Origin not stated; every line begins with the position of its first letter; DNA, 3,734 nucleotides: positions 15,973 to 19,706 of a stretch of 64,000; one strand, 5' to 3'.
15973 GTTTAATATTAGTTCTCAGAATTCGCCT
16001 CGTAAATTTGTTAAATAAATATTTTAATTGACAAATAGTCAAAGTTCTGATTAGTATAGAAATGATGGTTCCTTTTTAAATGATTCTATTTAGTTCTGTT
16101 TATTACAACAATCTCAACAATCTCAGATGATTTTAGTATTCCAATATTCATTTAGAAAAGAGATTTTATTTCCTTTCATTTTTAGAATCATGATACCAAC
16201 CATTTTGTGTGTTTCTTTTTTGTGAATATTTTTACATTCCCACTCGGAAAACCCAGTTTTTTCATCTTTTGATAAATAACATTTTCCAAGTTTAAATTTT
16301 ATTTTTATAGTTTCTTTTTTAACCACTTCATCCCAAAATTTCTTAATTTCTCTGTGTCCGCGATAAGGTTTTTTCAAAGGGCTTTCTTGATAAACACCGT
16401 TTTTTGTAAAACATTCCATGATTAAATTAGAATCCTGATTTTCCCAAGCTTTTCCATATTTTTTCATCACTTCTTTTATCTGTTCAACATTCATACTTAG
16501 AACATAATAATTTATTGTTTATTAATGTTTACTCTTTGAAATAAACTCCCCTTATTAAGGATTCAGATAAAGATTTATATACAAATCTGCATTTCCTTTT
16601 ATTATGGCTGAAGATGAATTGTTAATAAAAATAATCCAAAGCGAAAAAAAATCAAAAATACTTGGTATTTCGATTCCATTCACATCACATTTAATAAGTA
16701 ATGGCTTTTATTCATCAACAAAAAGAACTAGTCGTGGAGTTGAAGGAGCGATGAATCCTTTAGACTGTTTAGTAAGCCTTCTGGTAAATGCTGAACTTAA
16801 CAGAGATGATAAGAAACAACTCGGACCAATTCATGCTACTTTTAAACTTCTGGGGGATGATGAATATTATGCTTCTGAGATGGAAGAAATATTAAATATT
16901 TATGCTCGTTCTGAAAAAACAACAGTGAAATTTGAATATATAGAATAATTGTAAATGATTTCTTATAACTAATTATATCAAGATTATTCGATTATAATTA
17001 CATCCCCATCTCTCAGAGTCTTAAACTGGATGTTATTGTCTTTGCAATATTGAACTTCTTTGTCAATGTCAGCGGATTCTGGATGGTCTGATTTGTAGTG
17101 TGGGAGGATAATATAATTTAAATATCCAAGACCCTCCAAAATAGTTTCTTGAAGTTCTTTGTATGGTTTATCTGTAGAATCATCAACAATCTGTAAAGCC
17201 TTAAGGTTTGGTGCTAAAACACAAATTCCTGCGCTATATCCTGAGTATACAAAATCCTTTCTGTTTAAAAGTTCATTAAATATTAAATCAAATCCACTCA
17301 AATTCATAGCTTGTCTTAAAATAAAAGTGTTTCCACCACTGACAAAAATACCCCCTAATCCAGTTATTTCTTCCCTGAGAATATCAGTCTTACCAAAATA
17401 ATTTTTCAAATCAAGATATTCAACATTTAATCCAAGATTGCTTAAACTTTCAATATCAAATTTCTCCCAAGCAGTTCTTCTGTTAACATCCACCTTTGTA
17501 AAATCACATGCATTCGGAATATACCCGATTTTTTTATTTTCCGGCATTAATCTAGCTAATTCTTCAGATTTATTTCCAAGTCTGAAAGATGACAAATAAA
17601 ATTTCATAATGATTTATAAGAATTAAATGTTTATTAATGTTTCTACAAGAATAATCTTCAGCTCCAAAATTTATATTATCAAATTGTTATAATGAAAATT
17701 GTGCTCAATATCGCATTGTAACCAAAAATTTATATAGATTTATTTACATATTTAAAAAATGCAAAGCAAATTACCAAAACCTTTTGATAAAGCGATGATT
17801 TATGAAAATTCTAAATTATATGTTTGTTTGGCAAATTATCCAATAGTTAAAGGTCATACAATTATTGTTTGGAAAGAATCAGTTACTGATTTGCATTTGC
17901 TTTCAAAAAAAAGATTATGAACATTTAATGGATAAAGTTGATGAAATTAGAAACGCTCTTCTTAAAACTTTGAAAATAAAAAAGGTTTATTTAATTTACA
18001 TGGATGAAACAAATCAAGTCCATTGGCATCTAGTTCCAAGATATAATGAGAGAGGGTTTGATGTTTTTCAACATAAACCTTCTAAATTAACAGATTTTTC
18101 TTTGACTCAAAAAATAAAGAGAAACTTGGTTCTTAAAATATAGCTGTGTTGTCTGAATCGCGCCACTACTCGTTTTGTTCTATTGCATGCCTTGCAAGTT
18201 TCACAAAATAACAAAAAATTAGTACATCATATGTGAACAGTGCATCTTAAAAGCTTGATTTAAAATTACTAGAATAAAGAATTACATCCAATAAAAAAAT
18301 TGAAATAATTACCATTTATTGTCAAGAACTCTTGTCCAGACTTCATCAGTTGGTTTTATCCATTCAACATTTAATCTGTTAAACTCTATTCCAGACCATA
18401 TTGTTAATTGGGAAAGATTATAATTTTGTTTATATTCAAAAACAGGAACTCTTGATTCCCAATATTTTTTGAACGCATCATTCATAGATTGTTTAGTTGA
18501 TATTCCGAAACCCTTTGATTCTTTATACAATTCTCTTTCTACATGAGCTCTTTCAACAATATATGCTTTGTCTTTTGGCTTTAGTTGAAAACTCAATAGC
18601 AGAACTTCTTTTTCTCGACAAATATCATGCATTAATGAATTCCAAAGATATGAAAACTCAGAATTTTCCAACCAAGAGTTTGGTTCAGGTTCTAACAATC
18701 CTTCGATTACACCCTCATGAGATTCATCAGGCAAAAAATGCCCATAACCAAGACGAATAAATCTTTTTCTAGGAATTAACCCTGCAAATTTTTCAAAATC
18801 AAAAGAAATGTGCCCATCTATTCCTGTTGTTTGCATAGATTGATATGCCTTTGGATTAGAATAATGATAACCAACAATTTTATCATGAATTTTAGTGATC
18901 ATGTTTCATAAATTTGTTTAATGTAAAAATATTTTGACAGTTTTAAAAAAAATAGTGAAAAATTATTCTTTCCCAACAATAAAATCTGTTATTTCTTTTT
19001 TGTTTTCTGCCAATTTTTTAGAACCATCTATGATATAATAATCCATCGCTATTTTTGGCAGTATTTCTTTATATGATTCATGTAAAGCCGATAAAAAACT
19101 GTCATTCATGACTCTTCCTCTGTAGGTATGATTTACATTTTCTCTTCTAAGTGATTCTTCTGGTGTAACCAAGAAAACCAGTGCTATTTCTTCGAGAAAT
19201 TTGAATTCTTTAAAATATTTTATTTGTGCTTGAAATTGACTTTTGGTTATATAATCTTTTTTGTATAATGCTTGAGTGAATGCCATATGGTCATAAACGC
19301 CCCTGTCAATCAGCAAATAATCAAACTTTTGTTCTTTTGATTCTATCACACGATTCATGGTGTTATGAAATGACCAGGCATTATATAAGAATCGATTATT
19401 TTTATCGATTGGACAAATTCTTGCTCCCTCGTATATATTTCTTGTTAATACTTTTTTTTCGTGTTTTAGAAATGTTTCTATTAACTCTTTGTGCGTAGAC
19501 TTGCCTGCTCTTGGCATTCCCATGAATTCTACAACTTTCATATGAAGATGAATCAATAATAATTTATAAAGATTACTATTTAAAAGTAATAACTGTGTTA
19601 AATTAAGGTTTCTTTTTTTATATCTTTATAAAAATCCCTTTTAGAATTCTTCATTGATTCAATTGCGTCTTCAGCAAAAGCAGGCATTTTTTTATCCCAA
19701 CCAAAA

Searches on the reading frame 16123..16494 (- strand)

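Call 50: search_protein_families(library=pfam, proteins=[window:16123-16494:-], max_evalue=0.01)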
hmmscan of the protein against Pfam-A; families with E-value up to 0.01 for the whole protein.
window:16123-16494:- (123 aa): 2 families
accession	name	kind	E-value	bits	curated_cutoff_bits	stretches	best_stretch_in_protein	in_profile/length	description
PF12680.13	SnoaL_2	-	3.7e-07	31.1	27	1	13-111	4-99/102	SnoaL-like domain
PF13577.12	SnoaL_4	-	0.00015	22.2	24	1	4-58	7-61/126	SnoaL-like domain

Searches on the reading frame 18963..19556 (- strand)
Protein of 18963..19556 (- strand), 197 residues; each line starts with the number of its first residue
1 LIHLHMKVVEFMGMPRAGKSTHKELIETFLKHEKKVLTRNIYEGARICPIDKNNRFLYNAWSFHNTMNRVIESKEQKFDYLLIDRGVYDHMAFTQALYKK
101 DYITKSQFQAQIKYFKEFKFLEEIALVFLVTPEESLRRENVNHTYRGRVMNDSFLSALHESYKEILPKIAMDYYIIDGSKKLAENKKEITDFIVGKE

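Call 21: search_protein_families(library=pfam, proteins=[window:18963-19556:-], max_evalue=1)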
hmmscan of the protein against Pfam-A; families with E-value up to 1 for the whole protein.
window:18963-19556:- (197 aa): 4 families
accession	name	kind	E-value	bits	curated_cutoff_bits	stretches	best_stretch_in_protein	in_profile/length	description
PF02223.23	Thymidylate_kin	-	1.4e-05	25.3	27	1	64-189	66-185/185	Thymidylate kinase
PF03452.20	Anp1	-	0.032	14.1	28.8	1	21-69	150-197/263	Anp1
PF16741.10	mRNA_decap_C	-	0.085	12.6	27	0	151-162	20-31/43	mRNA-decapping enzyme C-terminus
PF21372.3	Zn_ribbon_bTOP1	-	0.12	12.6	27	1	168-182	16-30/45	Topoisomerase I, zinc finger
